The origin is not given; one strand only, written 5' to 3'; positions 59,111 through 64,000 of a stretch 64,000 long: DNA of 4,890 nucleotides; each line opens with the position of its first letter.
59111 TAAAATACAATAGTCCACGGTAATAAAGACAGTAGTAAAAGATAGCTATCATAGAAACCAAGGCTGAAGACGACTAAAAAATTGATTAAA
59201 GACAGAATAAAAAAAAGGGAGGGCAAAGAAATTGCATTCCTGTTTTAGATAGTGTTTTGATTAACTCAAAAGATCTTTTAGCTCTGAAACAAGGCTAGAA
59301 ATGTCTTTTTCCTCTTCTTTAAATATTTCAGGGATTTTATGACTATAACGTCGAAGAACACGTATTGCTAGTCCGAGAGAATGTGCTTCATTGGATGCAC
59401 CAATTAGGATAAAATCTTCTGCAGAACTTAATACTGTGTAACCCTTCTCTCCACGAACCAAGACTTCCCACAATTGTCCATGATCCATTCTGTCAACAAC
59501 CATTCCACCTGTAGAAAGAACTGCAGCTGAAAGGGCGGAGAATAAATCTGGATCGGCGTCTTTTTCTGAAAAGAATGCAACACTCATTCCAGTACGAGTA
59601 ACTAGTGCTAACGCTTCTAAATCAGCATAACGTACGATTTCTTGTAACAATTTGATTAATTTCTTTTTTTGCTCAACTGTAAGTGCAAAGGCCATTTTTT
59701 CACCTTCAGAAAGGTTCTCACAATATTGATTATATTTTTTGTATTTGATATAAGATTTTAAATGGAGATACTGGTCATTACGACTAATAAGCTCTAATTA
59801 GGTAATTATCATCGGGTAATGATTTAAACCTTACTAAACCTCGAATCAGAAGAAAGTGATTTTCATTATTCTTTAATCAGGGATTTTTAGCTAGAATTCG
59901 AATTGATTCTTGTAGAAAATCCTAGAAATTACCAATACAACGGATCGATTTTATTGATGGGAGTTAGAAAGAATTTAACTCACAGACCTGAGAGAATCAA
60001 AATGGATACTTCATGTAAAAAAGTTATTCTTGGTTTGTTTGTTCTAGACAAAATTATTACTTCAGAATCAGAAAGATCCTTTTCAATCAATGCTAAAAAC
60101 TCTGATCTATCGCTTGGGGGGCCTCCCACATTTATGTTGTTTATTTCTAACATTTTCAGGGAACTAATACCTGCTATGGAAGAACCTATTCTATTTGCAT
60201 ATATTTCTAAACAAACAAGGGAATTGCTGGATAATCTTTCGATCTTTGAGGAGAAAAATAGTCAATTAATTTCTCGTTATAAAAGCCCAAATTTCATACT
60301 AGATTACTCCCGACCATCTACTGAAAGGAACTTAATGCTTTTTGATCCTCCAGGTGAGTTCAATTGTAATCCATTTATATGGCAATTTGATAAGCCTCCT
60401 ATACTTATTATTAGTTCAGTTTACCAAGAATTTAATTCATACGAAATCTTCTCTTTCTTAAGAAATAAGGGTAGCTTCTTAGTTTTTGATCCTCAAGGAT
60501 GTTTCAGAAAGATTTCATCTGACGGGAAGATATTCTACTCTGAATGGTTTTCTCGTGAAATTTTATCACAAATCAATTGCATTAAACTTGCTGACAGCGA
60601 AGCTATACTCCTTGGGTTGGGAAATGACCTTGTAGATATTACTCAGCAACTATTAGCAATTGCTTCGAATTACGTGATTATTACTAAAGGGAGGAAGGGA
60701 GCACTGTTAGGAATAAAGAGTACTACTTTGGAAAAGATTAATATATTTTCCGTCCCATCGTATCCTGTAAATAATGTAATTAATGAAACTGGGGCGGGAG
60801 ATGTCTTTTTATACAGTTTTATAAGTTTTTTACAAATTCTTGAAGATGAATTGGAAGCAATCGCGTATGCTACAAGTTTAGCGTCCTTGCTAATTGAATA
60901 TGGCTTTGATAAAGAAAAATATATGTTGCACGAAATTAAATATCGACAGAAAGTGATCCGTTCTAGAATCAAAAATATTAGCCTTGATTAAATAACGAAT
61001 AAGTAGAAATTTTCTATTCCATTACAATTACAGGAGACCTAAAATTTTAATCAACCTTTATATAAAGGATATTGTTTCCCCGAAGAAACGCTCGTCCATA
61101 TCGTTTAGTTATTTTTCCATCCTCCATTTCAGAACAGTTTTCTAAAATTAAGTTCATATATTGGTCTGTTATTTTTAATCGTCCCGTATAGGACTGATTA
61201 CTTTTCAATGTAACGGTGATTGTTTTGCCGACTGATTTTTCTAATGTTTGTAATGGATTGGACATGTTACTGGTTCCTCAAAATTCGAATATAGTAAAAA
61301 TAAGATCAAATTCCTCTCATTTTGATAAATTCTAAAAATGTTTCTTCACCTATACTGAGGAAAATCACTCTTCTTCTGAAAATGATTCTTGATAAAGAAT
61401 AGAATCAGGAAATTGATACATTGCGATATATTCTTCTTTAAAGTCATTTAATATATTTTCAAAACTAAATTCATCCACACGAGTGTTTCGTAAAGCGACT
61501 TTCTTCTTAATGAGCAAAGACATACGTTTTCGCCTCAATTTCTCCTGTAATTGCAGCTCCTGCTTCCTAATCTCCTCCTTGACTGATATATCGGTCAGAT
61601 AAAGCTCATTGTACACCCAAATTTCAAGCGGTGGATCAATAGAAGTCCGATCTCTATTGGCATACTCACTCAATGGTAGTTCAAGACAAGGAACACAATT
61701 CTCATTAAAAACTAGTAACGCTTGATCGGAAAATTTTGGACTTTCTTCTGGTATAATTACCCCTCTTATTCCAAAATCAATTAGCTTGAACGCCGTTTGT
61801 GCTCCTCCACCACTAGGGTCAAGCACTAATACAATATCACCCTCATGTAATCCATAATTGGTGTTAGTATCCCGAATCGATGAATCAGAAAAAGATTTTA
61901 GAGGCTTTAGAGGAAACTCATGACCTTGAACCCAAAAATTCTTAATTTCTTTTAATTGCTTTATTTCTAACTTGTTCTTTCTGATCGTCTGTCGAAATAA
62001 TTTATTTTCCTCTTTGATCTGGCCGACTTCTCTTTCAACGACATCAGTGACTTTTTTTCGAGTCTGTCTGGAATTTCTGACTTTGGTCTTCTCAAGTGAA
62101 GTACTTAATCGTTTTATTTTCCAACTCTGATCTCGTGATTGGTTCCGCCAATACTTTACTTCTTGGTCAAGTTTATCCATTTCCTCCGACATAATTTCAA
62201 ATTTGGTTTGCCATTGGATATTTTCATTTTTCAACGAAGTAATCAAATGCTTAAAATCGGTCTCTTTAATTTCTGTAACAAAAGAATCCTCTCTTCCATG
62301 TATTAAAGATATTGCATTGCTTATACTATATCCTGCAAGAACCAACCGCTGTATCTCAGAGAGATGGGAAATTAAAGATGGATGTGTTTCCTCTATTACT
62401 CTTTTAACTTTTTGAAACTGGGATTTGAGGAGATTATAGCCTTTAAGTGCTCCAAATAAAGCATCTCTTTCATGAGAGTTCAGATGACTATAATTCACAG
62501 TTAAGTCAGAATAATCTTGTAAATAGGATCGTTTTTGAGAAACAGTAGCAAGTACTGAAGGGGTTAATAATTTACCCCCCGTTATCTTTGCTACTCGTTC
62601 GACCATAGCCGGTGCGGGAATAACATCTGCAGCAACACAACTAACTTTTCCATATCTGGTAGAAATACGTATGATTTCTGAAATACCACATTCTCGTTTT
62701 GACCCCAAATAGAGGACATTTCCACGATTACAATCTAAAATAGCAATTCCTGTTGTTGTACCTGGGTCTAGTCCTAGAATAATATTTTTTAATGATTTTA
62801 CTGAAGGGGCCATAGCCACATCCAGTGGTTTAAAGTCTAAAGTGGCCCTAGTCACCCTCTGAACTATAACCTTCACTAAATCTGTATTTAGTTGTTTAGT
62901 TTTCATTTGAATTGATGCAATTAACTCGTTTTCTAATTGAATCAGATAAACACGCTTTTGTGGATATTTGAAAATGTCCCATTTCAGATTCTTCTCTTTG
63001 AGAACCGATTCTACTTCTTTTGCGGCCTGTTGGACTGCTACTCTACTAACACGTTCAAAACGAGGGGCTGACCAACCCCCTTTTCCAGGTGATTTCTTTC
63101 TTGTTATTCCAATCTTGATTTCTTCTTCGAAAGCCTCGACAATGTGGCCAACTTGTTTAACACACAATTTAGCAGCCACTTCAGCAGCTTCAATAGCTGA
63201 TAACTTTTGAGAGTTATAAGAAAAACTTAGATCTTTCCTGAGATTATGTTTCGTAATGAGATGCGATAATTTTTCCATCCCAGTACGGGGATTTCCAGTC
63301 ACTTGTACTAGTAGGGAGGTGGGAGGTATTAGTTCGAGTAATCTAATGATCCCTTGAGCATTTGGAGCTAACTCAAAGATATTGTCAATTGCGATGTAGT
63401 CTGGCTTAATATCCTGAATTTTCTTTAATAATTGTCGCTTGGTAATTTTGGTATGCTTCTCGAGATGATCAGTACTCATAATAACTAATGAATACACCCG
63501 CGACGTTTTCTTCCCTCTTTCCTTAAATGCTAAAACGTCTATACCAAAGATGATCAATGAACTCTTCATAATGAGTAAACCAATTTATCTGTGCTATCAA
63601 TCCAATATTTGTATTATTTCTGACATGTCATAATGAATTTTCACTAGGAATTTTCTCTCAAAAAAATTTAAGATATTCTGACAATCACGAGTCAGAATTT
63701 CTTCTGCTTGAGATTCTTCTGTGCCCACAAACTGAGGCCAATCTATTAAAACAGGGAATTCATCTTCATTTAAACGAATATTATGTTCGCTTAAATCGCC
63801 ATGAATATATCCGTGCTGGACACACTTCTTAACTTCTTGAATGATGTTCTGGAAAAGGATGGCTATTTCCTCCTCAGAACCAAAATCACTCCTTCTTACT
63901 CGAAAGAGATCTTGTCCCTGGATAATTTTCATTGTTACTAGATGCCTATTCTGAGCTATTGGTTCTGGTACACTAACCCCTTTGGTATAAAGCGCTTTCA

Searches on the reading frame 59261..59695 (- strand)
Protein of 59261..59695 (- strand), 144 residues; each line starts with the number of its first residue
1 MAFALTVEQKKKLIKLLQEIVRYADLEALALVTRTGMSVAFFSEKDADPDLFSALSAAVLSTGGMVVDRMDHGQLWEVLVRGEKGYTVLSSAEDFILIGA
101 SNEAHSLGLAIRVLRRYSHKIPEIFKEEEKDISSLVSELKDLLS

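Call 56: search_protein_families(library=pfam, proteins=[window:59261-59695:-], max_evalue=0.001)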
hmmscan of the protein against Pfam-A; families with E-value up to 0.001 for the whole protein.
window:59261-59695:- (144 aa): 1 family
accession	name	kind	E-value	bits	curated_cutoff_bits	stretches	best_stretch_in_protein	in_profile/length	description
PF03259.23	Robl_LC7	-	2.4e-08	34.1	23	1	15-99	4-88/91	Roadblock/LC7 domain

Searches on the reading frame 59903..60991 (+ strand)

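Call 56: search_protein_families(library=pfam, proteins=[window:59903-60991:+], max_evalue=0.001)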
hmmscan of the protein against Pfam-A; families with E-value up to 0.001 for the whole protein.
window:59903-60991:+ (362 aa): 1 family
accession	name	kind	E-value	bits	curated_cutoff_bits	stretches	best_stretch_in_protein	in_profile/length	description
PF00294.29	PfkB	-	1.2e-08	35.1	25.8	1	219-333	179-292/302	pfkB family carbohydrate kinase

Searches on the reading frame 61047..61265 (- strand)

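Call 56: search_protein_families(library=pfam, proteins=[window:61047-61265:-], max_evalue=0.001)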
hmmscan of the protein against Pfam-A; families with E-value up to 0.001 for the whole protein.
window:61047-61265:- (72 aa): 1 family
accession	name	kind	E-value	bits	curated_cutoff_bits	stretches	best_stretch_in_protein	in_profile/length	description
PF01423.28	LSM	-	1.1e-21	76.7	23.4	1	7-70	2-65/66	LSM domain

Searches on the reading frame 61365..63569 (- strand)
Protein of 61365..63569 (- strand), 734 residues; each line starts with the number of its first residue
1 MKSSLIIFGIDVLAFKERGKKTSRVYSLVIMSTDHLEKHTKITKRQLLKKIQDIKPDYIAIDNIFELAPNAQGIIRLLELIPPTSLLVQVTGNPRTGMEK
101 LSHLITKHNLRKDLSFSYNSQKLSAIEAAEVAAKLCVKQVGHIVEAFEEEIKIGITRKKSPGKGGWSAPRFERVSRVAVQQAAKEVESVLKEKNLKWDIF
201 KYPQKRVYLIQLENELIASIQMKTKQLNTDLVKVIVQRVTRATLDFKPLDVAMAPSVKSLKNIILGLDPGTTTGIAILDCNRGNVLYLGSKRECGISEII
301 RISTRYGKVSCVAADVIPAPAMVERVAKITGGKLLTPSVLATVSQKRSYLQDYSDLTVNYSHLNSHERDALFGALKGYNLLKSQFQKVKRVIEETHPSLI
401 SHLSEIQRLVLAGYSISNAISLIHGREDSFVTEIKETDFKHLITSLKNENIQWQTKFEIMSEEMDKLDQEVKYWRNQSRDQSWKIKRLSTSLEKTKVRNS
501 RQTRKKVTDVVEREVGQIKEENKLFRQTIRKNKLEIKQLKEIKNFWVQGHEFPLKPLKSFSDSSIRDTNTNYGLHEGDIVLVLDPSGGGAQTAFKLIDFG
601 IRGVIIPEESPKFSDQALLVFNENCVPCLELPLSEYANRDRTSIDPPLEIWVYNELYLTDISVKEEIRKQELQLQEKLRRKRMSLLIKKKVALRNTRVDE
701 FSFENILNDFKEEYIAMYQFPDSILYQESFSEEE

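Call 56: search_protein_families(library=pfam, proteins=[window:61365-63569:-], max_evalue=0.001)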
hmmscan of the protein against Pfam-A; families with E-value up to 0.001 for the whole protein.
window:61365-63569:- (734 aa): 1 family
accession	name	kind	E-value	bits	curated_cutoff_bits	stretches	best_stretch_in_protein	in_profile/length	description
PF04312.18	DUF460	-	1.1e-26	93.6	28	1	232-374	7-135/135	Protein of unknown function (DUF460)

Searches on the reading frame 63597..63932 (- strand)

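Call 56: search_protein_families(library=pfam, proteins=[window:63597-63932:-], max_evalue=0.001)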
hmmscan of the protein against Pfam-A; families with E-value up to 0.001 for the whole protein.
window:63597-63932:- (111 aa): 1 family
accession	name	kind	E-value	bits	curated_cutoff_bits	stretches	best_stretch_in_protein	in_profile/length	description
PF01163.29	RIO1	-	1.2e-24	87.4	22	1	1-101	85-184/187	RIO domain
